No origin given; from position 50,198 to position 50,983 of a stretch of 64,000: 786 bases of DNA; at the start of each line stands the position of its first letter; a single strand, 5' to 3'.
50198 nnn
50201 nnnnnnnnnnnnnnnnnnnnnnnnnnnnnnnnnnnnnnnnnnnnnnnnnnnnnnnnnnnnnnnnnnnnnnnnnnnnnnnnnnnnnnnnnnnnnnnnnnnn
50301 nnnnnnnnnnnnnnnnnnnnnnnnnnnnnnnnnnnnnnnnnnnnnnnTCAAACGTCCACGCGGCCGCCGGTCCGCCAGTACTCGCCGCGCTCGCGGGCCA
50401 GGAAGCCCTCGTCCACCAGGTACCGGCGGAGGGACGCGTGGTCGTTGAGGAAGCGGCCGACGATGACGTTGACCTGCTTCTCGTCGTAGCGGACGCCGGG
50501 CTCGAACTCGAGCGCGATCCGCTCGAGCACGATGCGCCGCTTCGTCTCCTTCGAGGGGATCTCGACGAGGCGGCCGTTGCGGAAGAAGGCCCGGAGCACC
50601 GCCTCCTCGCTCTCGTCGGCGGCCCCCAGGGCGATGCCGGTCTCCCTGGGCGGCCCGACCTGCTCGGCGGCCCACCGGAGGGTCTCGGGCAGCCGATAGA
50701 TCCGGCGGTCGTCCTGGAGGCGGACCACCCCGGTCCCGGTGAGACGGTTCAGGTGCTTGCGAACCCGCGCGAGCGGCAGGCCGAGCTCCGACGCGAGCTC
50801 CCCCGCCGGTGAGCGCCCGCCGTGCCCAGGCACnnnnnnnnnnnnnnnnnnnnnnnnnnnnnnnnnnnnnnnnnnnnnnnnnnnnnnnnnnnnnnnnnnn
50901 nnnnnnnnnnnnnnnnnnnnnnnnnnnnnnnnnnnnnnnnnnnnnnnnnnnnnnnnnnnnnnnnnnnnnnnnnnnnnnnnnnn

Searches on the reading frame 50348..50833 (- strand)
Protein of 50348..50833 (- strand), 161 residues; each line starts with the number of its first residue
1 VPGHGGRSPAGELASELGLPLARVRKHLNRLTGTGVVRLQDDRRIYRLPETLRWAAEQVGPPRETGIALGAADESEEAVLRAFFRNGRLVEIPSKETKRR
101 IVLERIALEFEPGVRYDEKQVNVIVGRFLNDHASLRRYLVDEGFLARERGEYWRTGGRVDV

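Call 3: search_protein_families(library=pfam, proteins=[window:50348-50833:-], max_evalue=0.01)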
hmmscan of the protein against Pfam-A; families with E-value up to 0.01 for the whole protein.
window:50348-50833:- (161 aa): 6 families
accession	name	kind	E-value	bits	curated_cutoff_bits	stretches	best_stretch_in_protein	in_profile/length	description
PF09860.14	DUF2087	-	3.9e-24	85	22.4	1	88-154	1-69/69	Uncharacterized protein conserved in bacteria (DUF2087)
PF13412.12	HTH_24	-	7.3e-05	22.7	21.9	1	6-38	16-48/48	Winged helix-turn-helix DNA-binding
PF12840.13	HTH_20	-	0.00017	21.9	27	1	9-39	20-50/51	Helix-turn-helix domain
PF01978.25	TrmB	-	0.0014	18.8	25.6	1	6-44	21-60/68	Sugar-specific transcriptional regulator TrmB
PF09339.16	HTH_IclR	-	0.0035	17.5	22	1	5-38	16-49/52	IclR helix-turn-helix domain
PF16365.12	EutK_C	-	0.0088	16.5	27.5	0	10-38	17-45/52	Ethanolamine utilization protein EutK C-terminus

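Call 4: search_protein_families(library=ncbifam, proteins=[window:50348-50833:-], max_evalue=0.01)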
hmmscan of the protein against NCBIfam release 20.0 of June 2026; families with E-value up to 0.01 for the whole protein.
window:50348-50833:- (161 aa): 0 families

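Call 7: search_protein_families(library=padloc, proteins=[window:50348-50833:-], max_evalue=0.1)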
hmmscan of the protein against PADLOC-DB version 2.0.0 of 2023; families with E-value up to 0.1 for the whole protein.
window:50348-50833:- (161 aa): 4 families
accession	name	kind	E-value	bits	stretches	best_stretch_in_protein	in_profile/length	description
PDLC01438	Csa3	-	7e-06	24.3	1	8-155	160-293/305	"CAS-I,CAS-II,CAS-III,CAS-IV,CAS-V,CAS-VI; associated_signaling"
PDLC01720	Csa3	-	0.0004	18.9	1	9-67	44-94/118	Csa3_1_CAS-I-II-III-IV-V-VI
PDLC01044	Csa3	-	0.01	13.8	1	7-48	149-186/194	Type I-A associated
PDLC01857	CARF3--CARF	-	0.022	12.4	1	7-44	143-180/201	-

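Call 8: search_protein_families(library=phrogs, proteins=[window:50348-50833:-], max_evalue=0.1)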
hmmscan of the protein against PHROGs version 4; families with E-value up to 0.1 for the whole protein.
window:50348-50833:- (161 aa): 1 family
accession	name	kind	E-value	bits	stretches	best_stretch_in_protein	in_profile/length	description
phrog_19898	-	unknown function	0.0016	19.1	0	13-81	51-120/174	-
